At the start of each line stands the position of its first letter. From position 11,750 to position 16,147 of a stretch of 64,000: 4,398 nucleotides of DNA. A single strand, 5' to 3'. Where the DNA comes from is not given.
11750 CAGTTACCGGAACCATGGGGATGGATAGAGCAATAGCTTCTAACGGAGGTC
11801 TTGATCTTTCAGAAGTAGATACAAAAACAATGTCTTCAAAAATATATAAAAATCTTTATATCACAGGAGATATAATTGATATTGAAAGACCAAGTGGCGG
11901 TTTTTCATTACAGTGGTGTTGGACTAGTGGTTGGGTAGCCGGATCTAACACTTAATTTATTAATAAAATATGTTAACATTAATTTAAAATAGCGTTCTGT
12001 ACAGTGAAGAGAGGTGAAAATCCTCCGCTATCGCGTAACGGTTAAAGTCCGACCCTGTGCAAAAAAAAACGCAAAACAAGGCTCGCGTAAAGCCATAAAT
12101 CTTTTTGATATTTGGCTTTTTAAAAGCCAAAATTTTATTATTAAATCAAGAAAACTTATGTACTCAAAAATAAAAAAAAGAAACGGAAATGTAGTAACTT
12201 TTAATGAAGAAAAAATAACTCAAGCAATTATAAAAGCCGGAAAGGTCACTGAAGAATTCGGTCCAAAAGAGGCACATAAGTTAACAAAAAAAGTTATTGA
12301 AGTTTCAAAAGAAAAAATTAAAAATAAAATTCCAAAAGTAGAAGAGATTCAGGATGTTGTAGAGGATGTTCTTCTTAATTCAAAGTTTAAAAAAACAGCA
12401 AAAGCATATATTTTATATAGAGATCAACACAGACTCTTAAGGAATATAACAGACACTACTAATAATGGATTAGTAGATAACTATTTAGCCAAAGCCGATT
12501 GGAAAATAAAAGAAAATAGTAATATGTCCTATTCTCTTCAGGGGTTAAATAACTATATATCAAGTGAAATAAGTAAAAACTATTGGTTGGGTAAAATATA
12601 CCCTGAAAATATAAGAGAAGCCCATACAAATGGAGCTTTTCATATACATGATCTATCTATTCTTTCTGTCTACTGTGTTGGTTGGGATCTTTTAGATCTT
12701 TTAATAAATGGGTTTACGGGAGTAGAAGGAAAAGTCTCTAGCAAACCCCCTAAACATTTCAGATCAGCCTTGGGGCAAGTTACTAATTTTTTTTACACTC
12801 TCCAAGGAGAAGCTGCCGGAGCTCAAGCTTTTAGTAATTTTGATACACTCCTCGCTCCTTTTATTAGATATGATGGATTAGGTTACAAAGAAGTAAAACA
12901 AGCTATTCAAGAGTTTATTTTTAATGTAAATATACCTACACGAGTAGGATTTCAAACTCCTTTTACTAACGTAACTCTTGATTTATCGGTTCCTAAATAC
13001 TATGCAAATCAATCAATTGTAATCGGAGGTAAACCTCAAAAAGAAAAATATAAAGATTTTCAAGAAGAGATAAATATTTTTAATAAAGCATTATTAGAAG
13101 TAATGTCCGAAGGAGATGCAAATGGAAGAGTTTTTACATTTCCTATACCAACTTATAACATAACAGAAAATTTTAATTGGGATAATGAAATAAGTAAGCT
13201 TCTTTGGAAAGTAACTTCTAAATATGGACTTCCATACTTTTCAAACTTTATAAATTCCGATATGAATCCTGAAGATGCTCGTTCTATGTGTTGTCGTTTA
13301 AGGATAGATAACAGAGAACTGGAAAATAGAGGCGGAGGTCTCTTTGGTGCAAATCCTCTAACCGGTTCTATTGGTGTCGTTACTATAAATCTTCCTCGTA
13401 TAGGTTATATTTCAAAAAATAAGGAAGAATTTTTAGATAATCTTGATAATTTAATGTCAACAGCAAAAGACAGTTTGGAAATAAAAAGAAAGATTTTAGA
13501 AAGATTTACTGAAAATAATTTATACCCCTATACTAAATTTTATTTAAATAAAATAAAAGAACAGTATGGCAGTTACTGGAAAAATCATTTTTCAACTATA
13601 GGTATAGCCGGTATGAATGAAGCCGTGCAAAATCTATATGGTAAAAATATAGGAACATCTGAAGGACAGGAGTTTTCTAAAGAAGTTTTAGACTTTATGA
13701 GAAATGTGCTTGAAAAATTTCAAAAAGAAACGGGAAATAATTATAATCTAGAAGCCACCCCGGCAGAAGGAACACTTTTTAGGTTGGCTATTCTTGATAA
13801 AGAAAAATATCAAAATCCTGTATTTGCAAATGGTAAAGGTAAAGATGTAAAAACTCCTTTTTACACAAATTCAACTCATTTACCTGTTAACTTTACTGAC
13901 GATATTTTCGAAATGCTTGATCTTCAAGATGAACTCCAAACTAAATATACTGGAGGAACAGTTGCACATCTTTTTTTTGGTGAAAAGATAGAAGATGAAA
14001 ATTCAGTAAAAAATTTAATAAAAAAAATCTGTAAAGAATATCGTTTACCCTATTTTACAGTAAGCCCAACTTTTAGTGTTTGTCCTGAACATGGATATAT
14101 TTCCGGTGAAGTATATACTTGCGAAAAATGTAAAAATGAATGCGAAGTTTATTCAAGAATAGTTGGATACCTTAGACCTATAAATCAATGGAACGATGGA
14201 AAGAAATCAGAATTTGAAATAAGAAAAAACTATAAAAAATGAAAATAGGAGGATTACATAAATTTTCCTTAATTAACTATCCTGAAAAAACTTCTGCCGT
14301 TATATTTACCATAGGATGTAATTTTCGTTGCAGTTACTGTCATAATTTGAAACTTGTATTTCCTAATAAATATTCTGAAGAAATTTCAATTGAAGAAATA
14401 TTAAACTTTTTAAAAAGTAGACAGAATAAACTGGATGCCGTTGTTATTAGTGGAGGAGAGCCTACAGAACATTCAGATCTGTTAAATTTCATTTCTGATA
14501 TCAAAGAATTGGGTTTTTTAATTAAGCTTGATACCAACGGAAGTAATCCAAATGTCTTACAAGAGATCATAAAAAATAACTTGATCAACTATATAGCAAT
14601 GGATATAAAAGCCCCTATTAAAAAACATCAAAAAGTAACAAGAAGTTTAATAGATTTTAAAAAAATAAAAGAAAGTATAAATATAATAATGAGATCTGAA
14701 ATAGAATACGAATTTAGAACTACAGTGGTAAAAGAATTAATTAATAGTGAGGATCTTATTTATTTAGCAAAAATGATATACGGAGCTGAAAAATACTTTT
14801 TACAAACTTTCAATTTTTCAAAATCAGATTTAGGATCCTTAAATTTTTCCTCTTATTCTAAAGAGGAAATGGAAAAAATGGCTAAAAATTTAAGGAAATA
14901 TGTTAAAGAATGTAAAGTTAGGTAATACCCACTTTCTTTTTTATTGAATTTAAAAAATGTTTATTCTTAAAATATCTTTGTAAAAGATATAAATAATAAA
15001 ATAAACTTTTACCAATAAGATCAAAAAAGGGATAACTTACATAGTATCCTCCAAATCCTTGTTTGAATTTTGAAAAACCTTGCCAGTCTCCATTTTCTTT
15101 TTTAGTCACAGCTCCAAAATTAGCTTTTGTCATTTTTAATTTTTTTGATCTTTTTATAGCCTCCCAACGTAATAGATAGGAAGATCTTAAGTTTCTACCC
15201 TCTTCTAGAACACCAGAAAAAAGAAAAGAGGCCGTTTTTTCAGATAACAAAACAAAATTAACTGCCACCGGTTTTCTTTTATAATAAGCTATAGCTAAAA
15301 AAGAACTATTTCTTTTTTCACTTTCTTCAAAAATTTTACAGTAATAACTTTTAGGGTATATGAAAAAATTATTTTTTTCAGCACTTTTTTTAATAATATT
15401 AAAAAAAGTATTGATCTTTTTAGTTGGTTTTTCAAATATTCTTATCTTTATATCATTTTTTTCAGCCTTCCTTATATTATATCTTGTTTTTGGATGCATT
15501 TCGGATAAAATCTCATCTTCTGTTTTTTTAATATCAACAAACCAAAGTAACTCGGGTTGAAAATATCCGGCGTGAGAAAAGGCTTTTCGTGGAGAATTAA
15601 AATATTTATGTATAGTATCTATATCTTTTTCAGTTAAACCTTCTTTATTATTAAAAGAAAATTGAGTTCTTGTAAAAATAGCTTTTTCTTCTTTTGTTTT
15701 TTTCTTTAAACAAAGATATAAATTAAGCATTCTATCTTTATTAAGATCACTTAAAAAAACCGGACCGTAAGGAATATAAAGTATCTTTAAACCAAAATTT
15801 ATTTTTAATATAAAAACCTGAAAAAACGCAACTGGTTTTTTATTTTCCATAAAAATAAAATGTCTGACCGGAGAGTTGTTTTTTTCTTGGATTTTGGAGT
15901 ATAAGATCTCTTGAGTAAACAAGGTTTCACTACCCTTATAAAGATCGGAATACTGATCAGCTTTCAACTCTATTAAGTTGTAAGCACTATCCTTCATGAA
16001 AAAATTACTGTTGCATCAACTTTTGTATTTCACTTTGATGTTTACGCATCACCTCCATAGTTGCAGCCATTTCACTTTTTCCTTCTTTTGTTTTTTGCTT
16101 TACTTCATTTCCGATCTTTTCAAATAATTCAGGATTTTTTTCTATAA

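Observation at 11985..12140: Candidate cobalamin-riboswitch-like leader upstream of nrdDG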

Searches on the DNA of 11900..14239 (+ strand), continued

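Call 47: search_rna_families(source=L003, start=2740, end=2980, threshold=evalue, max_evalue=0.01, show_alignments=2)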
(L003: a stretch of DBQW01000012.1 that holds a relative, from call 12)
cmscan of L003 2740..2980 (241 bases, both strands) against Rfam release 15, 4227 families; matches with E-value up to 0.01: 1.
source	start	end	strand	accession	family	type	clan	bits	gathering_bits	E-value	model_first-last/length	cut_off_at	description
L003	2784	2915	+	RF01482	AdoCbl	Cis-reg; riboswitch;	CL00101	51.9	50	4.8e-09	1-149/149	no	AdoCbl (Cobalamin/B12) riboswitch aptamer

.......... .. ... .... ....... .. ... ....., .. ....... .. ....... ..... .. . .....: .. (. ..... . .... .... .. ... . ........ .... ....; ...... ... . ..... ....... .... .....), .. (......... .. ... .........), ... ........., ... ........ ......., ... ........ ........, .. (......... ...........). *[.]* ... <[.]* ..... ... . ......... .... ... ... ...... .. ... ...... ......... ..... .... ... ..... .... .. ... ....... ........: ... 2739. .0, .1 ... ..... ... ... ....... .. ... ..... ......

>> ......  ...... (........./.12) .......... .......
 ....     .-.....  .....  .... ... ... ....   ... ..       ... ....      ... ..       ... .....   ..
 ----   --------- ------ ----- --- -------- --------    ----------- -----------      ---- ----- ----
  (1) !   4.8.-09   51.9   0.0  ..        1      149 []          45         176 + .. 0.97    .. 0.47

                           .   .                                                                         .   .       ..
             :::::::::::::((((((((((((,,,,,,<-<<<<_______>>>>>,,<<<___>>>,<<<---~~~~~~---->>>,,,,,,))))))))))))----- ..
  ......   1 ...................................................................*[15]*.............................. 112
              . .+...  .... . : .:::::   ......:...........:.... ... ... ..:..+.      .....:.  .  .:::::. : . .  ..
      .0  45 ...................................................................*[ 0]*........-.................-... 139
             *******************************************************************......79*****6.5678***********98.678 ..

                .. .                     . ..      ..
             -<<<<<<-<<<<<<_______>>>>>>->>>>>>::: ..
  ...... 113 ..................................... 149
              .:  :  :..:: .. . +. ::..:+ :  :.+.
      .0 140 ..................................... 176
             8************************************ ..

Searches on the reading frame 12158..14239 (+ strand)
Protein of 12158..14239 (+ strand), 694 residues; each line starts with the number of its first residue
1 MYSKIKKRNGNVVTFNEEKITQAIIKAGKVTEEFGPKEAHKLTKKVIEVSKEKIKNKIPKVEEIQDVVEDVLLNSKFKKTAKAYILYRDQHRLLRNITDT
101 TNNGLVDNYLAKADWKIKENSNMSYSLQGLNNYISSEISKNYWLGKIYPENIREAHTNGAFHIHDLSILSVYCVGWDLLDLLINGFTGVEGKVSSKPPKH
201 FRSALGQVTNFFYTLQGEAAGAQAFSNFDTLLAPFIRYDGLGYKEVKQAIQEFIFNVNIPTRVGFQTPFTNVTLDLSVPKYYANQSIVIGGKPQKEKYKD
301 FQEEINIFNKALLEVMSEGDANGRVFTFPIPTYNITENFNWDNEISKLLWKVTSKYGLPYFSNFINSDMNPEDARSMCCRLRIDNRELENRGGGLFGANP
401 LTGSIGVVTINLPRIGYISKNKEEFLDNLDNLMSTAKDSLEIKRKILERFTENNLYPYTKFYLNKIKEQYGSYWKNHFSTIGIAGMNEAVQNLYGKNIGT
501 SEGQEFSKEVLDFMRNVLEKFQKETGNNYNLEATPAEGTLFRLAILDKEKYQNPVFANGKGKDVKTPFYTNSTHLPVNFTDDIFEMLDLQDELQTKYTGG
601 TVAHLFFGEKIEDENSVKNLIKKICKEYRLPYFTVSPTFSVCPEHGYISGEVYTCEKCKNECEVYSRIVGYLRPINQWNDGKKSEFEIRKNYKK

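Call 10: search_protein_families(library=pfam, proteins=[window:12158-14239:+])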
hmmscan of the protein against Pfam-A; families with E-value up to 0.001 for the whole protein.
window:12158-14239:+ (694 aa): 2 families
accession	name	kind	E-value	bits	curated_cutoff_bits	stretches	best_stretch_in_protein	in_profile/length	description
PF13597.11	NRDD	-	1.8e-202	674.4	26.2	1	119-692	1-562/562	Anaerobic ribonucleoside-triphosphate reductase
PF03477.21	ATP-cone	-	6.6e-21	75.1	25.8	1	4-92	2-87/88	ATP cone domain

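Call 11: search_protein_families(library=ncbifam, proteins=[window:12158-14239:+])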
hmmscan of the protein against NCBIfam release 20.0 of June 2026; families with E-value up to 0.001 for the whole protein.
window:12158-14239:+ (694 aa): 13 families
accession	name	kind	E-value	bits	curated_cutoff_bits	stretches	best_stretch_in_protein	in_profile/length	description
NF006126.0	PRK08270.1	equivalog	0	1059.6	548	1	2-693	2-682/684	ribonucleoside triphosphate reductase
TIGR02487.1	NrdD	equivalog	3e-175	584.1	326.35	1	118-691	1-580/581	anaerobic ribonucleoside-triphosphate reductase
NF006358.0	PRK08579.1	equivalog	4e-121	405.2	585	1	99-693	6-623/624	anaerobic ribonucleoside triphosphate reductase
NF005497.0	PRK07111.1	equivalog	4.2e-78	263.5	764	2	2-237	2-234/746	anaerobic ribonucleoside triphosphate reductase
NF006127.0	PRK08271.1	equivalog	3e-70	237.4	545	1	134-692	87-627/631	anaerobic ribonucleoside-triphosphate reductase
NF006732.0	PRK09263.1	equivalog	1e-61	209.3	657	2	244-690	266-703/712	anaerobic ribonucleoside-triphosphate reductase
TIGR02827.1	RNR_anaer_Bdell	equivalog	9.8e-52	176.3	568.3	1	152-689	76-594/596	anaerobic ribonucleoside-triphosphate reductase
NF011292.0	PRK14704.1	equivalog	1.5e-35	122.9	736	1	116-689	26-614/618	anaerobic ribonucleoside triphosphate reductase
NF005010.0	PRK06406.1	subfamily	9.4e-20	70.4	1125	1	2-97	4-101/771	vitamin B12-dependent ribonucleotide reductase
NF009028.0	PRK12364.1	equivalog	1.4e-15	56.4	1377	1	4-136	2-137/842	ribonucleoside-diphosphate reductase subunit alpha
NF005544.0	PRK07207.1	equivalog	2.7e-11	42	965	1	4-103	35-142/965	ribonucleoside-diphosphate reductase subunit alpha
NF006207.0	PRK08332.1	equivalog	8.9e-11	39.7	2400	1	3-96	4-97/1684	vitamin B12-dependent ribonucleotide reductase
NF009029.0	PRK12365.1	equivalog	3.4e-09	35.2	1350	1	5-128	120-249/1046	ribonucleoside-diphosphate reductase subunit alpha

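Call 12: find_related_loci(query=window:12158-14239:+, collection=genome_contigs, flank=3000)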
Query window:12158-14239:+ (694 aa) in genome_contigs; peptide patterns used: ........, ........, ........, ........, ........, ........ (x = any residue, [..] = any of these).
600 stretches matched a pattern (row limit reached: there are more); 395 encode a relative of the query (tblastn E <= 1e-3); the best 80 are kept; 80 distinct loci.
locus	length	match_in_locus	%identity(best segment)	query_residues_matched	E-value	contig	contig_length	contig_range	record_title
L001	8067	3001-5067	74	3-692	0e+0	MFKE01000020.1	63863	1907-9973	MAG: Candidatus Gottesmanbacteria bacterium RIFOXYB1_FULL_47_11 rifoxyb1_full_scaffold_461, whole genome shotgun sequenc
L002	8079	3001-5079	76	1-693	0e+0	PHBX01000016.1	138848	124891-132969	MAG: Chloroflexi bacterium HGW-Chloroflexi-3 bjp_ig2158_scaffold_115, whole genome shotgun sequence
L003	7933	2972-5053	73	1-693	0e+0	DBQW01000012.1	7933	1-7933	MAG TPA_asm: Candidatus Berkelbacteria bacterium UBA1384 UBA1384_contig_195, whole genome shotgun sequence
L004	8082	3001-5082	71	1-693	0e+0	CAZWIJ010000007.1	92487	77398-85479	MAG TPA_asm: uncultured Candidatus Saccharibacteria bacterium isolate SRP118108_co3_444 genome assembly, contig: NODE_59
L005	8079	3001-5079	69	1-693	0e+0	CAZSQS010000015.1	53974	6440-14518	MAG TPA_asm: uncultured Smithella sp. isolate SRP263991_co2_36 genome assembly, contig: NODE_417_length_53974_cov_25.764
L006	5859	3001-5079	68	1-693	0e+0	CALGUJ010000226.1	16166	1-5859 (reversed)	MAG TPA_asm: uncultured Pelolinea sp. isolate SRR3330210_bin.50_CONCOCT_v1.1_MAG genome assembly, contig: ERZ724080.3541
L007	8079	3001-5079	69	1-693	0e+0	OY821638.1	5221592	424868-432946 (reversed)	MAG: Smithellaceae bacterium isolate 7d888188-1d27-4603-a379-950c855845c6 genome assembly, chromosome: 1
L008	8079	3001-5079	69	1-693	0e+0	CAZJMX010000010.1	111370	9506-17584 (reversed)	MAG TPA_asm: uncultured Smithella sp. isolate SRP302447_co2_430 genome assembly, contig: NODE_587_length_111370_cov_19.0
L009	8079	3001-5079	68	1-693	0e+0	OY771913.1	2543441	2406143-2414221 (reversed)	MAG: Anaerolineaceae bacterium isolate c74f872c-e933-4053-8305-e1536b6d7914 genome assembly, chromosome: 1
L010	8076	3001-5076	69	1-692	0e+0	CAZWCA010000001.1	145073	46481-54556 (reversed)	MAG TPA_asm: uncultured Smithella sp. isolate SRP216815_co1_312 genome assembly, contig: NODE_137_length_145073_cov_40.4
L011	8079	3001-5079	69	1-693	0e+0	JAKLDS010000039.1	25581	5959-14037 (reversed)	MAG: Deltaproteobacteria bacterium isolate RA.bin115 RA.bin115_39, whole genome shotgun sequence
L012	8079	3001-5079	69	1-693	0e+0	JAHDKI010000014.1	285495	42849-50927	MAG: Syntrophaceae bacterium isolate LM1-B42D k141_222347, whole genome shotgun sequence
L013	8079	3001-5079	68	1-693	0e+0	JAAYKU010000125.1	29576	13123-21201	MAG: Smithella sp. isolate AS10tlH2TH_73 102468_AS10, whole genome shotgun sequence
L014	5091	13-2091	69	1-693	0e+0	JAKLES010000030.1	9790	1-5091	MAG: Deltaproteobacteria bacterium isolate RA.bin139 RA.bin139_30, whole genome shotgun sequence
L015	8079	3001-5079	69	1-693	0e+0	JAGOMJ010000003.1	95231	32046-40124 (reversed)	MAG: Smithella sp. isolate Go_SlDig_bin_11 Go_SlDig_461_length_95231_cov_33.343098, whole genome shotgun sequence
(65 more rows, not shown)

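Call 34: list_cluster_members(proteins=[window:12158-14239:+, window:10699-11952:+, window:8872-9975:-])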
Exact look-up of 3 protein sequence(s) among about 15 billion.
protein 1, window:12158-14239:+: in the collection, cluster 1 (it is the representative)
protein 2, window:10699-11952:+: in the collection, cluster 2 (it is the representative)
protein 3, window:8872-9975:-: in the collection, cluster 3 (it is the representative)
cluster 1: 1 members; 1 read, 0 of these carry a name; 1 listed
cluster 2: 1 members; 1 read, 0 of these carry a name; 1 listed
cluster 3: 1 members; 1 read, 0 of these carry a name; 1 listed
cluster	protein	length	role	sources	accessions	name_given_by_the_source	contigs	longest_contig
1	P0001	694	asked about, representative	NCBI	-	-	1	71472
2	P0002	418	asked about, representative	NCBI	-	-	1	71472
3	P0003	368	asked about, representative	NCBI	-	-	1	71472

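Call 40: find_encoding_contigs(protein=P0001, flank=10000, max_places=3)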
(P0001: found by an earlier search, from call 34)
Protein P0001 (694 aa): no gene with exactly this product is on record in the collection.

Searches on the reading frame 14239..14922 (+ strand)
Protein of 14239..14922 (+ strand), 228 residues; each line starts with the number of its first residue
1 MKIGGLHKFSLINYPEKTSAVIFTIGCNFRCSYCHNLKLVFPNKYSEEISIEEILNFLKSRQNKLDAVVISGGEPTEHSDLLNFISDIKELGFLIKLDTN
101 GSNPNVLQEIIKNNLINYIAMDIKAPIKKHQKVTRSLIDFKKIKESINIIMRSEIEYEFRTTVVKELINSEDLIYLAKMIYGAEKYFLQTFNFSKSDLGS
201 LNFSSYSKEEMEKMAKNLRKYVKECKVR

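Call 10: search_protein_families(library=pfam, proteins=[window:14239-14922:+])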
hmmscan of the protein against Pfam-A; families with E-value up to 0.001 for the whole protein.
window:14239-14922:+ (228 aa): 2 families
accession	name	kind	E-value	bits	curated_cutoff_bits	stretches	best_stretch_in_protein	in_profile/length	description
PF04055.27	Radical_SAM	-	4.8e-20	72.8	29.5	1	21-164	1-151/166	Radical SAM superfamily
PF13353.11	Fer4_12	-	4.4e-09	37.2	22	1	20-134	8-124/137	4Fe-4S single cluster domain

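Call 11: search_protein_families(library=ncbifam, proteins=[window:14239-14922:+])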
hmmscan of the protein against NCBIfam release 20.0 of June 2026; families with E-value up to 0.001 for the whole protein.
window:14239-14922:+ (228 aa): 51 families (the best 25 are shown)
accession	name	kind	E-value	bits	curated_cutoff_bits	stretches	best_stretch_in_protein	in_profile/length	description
TIGR02495.1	NrdG2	equivalog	1.2e-65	220.5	131.15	1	3-191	2-192/193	anaerobic ribonucleoside-triphosphate reductase activating protein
TIGR02493.1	PFLA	equivalog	1.5e-15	57.2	231.75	1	21-180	19-183/235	pyruvate formate-lyase-activating protein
TIGR04041.1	activase_YjjW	hypoth_equivalog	2e-15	57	250.2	2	47-222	91-269/276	YjjW family glycine radical enzyme activase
TIGR04051.1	rSAM_NirJ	equivalog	7e-14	51.6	515.45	1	26-195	11-180/354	heme d1 biosynthesis radical SAM protein NirJ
TIGR04317.1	W_rSAM_matur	equivalog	1e-13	51.1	380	1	23-188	10-176/349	tungsten cofactor oxidoreductase radical SAM maturase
TIGR02668.1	moaA_archaeal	equivalog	1.4e-13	50.5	325.25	1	23-226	16-218/303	GTP 3',8-cyclase MoaA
TIGR02666.1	moaA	equivalog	1.5e-12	47.1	284.05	1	26-181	19-181/336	GTP 3',8-cyclase MoaA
TIGR04349.1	rSAM_QueE_gams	hypoth_equivalog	7.1e-12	45.5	300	1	23-169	25-162/210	7-carboxy-7-deazaguanine synthase QueE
TIGR03963.1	rSAM_QueE_Clost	equivalog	8.6e-12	45.2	260.1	1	21-165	23-165/219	putative 7-carboxy-7-deazaguanine synthase QueE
NF001199.0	PRK00164.2-1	equivalog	6.4e-11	42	231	1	23-228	18-223/308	GTP 3',8-cyclase MoaA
TIGR04545.1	rSAM_ahbD_hemeb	equivalog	8.8e-11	41.8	500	1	23-189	6-173/339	heme b synthase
TIGR04250.1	SCM_rSAM_ScmE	equivalog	1e-10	41.1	400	1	23-181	9-166/358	SynChlorMet cassette radical SAM/SPASM protein ScmE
TIGR03977.1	rSAM_pair_HxsC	equivalog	1.2e-10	40.7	267.9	1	16-181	24-191/292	His-Xaa-Ser system radical SAM maturase HxsC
NF038283.1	viperin_w_prok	equivalog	1.8e-10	40.4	180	1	24-200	9-198/281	viperin family antiviral radical SAM protein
NF050035.1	rSAM_WgK_link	exception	3.9e-10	39.2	650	1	21-176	13-167/367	radical SAM/SPASM peptide maturase WgkB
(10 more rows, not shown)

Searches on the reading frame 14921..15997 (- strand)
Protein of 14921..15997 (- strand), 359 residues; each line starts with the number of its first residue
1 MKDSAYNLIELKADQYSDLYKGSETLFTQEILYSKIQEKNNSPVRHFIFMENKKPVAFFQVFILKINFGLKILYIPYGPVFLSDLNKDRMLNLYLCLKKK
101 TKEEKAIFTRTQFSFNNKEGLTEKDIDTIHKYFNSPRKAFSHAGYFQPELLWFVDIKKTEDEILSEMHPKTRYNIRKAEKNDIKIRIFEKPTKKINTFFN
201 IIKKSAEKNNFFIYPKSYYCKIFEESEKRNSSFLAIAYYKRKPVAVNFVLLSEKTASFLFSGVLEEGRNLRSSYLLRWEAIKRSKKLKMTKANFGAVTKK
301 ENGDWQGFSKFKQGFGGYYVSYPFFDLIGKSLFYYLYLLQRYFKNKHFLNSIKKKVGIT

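Call 10: search_protein_families(library=pfam, proteins=[window:14921-15997:-])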
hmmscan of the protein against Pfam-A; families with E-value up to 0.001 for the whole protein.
window:14921-15997:- (359 aa): 2 families
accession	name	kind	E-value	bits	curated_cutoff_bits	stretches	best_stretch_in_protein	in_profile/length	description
PF02388.22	FemAB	-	2e-24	86.6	24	2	24-238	15-237/406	FemAB family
PF13480.13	Acetyltransf_6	-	2.4e-08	34.7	22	1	171-296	7-136/143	Acetyltransferase (GNAT) domain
